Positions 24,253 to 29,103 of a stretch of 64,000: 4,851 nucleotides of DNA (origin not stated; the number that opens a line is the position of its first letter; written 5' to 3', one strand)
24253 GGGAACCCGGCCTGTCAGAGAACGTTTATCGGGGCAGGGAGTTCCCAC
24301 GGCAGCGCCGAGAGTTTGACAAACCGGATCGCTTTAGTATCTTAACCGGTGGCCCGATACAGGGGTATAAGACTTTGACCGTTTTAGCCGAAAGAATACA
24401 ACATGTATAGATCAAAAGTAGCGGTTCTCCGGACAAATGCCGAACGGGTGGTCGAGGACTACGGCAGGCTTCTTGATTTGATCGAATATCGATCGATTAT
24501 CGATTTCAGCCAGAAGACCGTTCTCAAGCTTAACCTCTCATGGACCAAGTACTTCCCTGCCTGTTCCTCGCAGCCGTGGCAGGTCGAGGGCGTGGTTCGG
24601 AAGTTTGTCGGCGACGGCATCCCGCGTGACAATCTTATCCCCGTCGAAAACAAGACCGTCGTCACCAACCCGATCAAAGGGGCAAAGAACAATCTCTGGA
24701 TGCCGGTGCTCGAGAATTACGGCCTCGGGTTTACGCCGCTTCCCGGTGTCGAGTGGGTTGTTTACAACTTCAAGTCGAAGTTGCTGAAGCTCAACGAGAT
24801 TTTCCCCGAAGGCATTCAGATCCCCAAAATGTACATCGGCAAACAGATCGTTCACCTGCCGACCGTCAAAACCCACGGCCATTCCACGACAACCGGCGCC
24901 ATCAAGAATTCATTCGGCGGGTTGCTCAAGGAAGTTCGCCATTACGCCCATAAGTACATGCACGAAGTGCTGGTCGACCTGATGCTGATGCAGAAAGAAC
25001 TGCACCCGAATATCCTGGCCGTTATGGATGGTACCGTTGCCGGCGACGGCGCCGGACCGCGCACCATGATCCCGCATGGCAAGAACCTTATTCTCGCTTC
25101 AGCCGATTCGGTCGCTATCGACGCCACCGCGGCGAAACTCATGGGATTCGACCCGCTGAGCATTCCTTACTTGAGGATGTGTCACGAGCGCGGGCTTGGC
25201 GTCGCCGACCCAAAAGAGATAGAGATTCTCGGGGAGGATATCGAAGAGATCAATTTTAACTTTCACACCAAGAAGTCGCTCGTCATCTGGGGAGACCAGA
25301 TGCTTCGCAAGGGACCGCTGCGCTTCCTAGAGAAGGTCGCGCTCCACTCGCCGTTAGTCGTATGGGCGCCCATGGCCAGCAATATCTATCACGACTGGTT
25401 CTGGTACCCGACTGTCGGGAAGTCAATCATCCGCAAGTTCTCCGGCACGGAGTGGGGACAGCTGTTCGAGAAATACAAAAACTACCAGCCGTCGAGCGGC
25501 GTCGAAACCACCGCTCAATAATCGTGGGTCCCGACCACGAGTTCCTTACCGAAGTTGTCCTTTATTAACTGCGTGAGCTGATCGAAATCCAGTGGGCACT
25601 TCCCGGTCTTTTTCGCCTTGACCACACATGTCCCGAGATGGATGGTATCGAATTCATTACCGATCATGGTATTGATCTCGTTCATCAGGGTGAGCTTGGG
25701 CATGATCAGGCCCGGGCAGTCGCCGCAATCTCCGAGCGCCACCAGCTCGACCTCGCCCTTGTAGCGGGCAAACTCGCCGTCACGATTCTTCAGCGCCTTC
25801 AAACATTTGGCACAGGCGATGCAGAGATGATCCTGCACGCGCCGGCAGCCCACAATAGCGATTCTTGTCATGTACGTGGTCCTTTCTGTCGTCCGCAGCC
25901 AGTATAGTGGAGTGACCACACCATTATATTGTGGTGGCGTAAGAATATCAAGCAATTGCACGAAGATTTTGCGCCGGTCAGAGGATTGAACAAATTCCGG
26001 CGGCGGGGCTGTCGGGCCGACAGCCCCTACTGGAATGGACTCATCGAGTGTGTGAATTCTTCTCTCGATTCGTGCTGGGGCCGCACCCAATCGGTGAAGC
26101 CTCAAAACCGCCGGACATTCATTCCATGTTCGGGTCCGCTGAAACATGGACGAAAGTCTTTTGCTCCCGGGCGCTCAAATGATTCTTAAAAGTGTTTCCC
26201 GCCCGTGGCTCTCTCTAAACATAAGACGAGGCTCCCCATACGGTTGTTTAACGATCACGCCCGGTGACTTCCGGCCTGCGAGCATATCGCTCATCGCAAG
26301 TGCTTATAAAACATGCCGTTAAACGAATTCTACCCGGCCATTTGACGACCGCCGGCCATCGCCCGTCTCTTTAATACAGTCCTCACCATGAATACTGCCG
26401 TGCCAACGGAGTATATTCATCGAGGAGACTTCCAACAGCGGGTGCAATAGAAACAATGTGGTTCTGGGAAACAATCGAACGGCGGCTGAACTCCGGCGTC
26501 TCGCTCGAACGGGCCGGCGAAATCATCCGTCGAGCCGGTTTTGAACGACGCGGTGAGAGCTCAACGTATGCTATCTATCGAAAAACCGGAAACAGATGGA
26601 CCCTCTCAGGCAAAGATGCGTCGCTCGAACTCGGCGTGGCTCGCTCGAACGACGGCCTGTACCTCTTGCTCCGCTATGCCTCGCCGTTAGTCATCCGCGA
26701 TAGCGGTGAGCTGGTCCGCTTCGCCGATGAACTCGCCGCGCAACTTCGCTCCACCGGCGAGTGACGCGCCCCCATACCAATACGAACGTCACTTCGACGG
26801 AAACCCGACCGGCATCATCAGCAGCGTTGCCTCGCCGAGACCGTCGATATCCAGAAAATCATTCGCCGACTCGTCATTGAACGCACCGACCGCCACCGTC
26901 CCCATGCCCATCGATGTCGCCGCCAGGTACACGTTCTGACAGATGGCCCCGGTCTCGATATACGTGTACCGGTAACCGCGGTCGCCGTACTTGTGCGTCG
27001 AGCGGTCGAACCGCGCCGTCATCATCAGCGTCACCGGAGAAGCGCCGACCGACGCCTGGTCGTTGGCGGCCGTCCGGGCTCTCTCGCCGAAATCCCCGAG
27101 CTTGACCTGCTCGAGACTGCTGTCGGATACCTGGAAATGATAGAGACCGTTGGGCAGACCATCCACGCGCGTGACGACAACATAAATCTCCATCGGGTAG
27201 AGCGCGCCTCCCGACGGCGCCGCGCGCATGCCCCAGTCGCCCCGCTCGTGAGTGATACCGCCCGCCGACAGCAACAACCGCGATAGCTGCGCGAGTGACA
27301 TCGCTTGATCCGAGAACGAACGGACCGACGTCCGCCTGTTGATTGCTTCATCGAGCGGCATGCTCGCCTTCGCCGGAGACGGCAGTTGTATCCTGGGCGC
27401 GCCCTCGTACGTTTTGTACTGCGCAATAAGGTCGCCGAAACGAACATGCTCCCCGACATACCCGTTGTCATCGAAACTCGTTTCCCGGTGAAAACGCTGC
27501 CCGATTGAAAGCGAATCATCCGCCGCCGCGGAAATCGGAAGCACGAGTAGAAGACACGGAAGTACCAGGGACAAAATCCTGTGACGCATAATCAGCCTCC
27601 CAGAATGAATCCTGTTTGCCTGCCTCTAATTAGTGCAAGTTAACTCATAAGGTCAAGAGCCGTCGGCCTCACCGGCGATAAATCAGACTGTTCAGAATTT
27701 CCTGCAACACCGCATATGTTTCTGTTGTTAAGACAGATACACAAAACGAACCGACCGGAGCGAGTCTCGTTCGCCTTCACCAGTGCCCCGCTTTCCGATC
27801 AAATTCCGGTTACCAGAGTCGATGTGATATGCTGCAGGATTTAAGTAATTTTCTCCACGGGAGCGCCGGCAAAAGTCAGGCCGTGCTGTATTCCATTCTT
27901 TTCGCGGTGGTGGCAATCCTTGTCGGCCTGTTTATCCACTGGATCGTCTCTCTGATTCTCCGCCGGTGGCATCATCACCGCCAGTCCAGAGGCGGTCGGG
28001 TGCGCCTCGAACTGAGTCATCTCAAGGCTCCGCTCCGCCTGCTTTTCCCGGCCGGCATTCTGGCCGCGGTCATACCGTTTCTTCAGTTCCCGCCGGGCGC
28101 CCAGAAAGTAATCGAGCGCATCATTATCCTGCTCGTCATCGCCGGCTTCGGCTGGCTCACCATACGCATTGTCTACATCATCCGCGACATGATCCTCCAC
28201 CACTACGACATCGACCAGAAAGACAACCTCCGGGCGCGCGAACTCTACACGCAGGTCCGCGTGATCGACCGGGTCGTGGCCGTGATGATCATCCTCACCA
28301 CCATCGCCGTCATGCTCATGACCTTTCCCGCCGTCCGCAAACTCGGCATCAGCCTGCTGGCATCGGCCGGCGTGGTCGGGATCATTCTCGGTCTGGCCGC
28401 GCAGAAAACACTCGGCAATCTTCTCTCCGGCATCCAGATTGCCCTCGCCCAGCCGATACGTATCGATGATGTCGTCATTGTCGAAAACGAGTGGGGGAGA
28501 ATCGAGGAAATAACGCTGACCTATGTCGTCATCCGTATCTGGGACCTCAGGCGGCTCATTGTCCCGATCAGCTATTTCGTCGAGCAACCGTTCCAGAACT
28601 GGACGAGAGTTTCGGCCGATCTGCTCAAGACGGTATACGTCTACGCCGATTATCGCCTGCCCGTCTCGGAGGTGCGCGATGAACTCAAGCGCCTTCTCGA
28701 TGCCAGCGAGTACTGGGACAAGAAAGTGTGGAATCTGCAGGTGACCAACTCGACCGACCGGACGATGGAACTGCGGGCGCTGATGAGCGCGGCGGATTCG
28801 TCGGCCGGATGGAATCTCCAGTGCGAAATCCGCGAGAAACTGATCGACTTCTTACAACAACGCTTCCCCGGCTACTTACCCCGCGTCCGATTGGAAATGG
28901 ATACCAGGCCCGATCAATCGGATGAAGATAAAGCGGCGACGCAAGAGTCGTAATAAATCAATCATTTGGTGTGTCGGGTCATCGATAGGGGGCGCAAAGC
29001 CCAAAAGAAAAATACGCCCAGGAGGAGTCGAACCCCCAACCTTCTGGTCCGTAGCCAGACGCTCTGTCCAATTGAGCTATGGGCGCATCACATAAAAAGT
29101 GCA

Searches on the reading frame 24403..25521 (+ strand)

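Call 86: search_protein_families(library=pfam, proteins=[window:24403-25521:+], max_evalue=0.001)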
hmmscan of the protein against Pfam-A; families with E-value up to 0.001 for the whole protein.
window:24403-25521:+ (372 aa): 1 family
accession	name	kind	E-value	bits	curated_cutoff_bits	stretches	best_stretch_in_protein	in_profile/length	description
PF04015.17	DUF362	-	4.6e-21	76.2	24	1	40-244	2-199/200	Domain of unknown function (DUF362)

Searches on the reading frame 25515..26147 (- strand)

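Call 86: search_protein_families(library=pfam, proteins=[window:25515-26147:-], max_evalue=0.001)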
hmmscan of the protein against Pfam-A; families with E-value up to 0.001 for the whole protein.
window:25515-26147:- (210 aa): 1 family
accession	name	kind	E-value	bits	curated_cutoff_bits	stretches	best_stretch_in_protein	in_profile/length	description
PF08821.16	CGGC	-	1.1e-24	87.1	27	1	95-208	1-106/106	CGGC domain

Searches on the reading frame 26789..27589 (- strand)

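Call 86: search_protein_families(library=pfam, proteins=[window:26789-27589:-], max_evalue=0.001)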
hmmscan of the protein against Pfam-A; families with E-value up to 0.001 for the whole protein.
window:26789-27589:- (266 aa): 2 families
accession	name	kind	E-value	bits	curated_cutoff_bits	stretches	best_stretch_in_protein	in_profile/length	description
PF00881.29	Nitroreductase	-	1.1e-29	104.2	23.5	1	83-262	1-166/167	Nitroreductase family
PF14512.11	TM1586_NiRdase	-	0.001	19.2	27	0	81-106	4-29/215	Putative TM nitroreductase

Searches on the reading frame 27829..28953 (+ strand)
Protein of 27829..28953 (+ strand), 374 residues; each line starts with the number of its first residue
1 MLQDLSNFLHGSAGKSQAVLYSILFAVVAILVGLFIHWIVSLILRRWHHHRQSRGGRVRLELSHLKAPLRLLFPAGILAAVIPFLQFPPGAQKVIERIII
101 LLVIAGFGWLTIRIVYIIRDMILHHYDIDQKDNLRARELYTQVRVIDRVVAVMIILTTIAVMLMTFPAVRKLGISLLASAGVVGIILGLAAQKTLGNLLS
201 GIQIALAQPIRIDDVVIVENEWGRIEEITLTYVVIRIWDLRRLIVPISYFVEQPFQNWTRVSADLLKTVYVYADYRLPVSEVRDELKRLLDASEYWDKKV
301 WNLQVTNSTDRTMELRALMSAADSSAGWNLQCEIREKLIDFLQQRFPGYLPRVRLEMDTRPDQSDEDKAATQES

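Call 86: search_protein_families(library=pfam, proteins=[window:27829-28953:+], max_evalue=0.001)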
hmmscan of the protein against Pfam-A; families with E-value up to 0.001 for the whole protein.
window:27829-28953:+ (374 aa): 1 family
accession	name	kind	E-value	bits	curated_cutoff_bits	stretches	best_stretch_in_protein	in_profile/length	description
PF00924.24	MS_channel_2nd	-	1e-14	54.8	20.2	1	194-260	2-68/68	Mechanosensitive ion channel, beta-domain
